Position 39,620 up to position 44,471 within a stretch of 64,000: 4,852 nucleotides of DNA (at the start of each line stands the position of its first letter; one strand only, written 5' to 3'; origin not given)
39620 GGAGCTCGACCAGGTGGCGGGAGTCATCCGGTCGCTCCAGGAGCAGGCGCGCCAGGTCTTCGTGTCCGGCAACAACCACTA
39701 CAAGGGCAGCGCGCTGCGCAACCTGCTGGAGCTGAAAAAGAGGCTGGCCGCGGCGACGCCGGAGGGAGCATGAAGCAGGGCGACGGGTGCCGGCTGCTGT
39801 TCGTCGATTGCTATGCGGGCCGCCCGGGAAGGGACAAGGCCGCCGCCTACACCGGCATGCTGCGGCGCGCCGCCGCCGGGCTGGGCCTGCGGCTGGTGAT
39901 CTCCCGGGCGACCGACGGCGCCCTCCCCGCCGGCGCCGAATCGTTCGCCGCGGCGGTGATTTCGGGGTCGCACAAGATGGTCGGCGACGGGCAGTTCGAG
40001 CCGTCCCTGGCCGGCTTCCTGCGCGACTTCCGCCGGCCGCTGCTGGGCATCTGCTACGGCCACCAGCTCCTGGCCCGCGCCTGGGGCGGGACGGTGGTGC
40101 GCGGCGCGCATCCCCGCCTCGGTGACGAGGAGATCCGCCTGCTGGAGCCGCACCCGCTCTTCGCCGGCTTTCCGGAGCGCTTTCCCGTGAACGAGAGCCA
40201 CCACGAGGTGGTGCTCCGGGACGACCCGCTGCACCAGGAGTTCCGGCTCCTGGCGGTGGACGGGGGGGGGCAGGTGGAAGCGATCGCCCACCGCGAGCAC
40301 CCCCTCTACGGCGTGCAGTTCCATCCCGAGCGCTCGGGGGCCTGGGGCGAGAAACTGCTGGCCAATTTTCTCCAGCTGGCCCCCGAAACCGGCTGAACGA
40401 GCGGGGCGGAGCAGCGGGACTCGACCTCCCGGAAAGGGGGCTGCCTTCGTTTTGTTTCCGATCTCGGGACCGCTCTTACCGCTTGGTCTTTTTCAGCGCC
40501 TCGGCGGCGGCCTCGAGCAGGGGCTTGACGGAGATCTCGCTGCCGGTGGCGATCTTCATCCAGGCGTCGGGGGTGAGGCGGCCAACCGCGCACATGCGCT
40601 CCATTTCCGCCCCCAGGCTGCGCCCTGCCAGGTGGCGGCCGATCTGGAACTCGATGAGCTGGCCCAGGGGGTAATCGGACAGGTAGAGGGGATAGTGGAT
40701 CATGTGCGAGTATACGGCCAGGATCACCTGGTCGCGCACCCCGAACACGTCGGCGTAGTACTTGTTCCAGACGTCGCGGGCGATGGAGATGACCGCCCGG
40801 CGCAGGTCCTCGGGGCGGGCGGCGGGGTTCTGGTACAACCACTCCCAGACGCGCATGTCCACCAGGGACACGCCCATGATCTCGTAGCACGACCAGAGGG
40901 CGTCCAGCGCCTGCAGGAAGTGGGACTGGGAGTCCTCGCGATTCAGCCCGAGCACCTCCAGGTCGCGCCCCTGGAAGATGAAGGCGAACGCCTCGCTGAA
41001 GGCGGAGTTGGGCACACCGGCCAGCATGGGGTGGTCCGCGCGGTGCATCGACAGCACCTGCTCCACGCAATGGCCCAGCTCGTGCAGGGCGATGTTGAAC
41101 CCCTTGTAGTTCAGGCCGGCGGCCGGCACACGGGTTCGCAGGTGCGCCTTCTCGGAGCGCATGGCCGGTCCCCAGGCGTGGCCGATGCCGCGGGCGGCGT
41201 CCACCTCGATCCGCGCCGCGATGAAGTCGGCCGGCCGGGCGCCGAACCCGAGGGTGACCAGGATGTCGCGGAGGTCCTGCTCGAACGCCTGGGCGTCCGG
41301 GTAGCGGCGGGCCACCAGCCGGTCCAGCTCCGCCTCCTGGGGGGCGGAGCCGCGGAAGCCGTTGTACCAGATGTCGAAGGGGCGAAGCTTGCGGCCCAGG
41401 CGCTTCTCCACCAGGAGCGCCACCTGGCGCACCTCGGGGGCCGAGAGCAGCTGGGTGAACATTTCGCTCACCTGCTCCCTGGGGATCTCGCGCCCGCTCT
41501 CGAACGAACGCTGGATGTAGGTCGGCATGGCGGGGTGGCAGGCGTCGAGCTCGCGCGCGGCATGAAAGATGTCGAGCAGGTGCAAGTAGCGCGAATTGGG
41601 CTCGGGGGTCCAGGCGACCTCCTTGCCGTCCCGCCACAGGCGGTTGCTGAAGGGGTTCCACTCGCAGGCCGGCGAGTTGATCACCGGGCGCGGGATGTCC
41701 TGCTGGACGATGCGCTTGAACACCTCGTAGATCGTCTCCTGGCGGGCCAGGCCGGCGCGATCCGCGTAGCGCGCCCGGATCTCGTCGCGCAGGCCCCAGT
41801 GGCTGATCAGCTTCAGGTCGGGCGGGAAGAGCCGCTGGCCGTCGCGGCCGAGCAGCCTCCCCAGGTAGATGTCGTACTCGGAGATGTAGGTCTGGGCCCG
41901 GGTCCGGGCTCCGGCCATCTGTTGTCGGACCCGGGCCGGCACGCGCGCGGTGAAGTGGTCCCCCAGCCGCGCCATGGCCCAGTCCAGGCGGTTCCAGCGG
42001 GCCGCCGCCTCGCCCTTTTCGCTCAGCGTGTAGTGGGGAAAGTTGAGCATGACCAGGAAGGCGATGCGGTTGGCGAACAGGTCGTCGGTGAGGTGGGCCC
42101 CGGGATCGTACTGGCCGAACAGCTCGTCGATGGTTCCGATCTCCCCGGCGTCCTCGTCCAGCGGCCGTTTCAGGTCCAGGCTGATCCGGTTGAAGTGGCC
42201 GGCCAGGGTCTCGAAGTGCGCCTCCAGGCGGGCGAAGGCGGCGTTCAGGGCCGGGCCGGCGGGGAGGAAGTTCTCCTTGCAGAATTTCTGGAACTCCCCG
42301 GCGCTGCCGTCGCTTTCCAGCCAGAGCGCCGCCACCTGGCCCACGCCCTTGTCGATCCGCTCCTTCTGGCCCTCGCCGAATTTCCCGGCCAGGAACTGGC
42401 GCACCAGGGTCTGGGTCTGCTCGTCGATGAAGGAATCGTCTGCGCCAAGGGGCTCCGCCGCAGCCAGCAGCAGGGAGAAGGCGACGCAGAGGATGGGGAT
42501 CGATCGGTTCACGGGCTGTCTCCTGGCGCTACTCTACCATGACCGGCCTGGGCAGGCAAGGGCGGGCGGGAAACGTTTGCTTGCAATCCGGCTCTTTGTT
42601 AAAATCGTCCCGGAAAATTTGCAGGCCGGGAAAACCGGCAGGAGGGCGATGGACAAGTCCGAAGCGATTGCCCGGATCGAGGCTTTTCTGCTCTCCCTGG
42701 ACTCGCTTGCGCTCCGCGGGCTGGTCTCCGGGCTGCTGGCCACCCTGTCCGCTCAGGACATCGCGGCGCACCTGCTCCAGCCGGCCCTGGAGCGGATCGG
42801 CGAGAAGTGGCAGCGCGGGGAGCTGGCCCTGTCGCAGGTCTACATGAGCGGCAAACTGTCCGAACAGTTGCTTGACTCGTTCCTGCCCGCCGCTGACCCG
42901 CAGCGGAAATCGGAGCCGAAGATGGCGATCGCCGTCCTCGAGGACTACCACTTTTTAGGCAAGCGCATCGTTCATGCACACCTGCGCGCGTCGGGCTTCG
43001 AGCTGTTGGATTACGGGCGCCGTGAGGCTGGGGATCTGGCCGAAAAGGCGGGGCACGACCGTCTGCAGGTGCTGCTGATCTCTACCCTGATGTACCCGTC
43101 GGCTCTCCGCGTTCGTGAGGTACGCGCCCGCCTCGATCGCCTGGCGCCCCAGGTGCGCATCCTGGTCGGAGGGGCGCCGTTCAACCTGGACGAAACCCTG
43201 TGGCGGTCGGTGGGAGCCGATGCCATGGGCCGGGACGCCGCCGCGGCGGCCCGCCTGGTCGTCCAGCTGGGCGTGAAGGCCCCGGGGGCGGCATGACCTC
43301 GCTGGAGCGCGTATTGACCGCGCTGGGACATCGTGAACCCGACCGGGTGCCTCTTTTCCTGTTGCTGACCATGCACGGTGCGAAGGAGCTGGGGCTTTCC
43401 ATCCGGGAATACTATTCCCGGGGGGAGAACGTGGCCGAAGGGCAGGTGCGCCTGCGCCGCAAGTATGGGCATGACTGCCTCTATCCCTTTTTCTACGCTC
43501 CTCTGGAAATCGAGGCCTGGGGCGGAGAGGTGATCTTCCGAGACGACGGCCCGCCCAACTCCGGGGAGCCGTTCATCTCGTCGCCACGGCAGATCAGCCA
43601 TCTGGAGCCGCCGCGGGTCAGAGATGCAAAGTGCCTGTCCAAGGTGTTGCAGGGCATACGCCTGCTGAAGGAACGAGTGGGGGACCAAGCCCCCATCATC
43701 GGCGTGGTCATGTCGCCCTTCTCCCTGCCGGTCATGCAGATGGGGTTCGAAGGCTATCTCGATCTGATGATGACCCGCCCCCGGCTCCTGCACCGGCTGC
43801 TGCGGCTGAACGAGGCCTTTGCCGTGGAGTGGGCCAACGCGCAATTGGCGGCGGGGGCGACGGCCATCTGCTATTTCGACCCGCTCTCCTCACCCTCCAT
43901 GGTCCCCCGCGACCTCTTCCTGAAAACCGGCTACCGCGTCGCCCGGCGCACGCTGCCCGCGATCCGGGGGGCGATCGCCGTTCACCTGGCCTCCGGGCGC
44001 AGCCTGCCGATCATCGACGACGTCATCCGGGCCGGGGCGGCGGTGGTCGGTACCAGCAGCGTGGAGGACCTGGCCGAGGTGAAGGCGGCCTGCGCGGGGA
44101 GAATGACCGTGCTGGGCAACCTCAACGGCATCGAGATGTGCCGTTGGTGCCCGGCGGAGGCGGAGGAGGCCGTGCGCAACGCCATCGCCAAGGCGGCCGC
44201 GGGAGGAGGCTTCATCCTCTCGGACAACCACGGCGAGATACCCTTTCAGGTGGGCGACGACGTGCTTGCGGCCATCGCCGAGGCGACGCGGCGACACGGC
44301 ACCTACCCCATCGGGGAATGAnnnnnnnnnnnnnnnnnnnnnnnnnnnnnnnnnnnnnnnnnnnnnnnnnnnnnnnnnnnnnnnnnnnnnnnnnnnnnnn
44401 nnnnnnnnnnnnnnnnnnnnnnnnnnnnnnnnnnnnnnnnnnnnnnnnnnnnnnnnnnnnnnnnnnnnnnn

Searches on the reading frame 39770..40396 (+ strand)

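Call 41: search_protein_families(library=pfam, proteins=[window:39770-40396:+], max_evalue=0.0001)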
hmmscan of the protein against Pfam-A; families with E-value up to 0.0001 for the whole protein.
window:39770-40396:+ (208 aa): 2 families
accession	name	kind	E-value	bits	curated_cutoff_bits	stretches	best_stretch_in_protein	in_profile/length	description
PF00117.34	GATase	-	3.2e-26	92.6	22.8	1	24-201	6-187/190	Glutamine amidotransferase class-I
PF07722.19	Peptidase_C26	-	6.3e-13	49.4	20.5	1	88-187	105-219/219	Peptidase C26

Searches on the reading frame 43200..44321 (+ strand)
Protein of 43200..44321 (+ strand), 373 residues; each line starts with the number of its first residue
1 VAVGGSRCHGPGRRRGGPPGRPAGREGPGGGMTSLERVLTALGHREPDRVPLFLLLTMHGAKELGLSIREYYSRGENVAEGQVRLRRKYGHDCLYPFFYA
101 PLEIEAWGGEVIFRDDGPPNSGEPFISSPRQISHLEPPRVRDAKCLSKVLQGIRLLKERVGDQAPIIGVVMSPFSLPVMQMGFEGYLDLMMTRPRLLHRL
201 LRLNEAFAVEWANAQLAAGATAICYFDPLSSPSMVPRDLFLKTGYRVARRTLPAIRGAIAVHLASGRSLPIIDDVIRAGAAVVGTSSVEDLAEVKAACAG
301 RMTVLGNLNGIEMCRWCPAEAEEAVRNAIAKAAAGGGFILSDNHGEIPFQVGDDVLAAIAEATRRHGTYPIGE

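Call 41: search_protein_families(library=pfam, proteins=[window:43200-44321:+], max_evalue=0.0001)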
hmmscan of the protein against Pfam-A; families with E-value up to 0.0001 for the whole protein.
window:43200-44321:+ (373 aa): 1 family
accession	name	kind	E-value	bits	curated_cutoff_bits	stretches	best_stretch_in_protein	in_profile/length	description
PF01208.23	URO-D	-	3.1e-51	174.9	23.9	1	34-365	2-345/346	Uroporphyrinogen decarboxylase (URO-D)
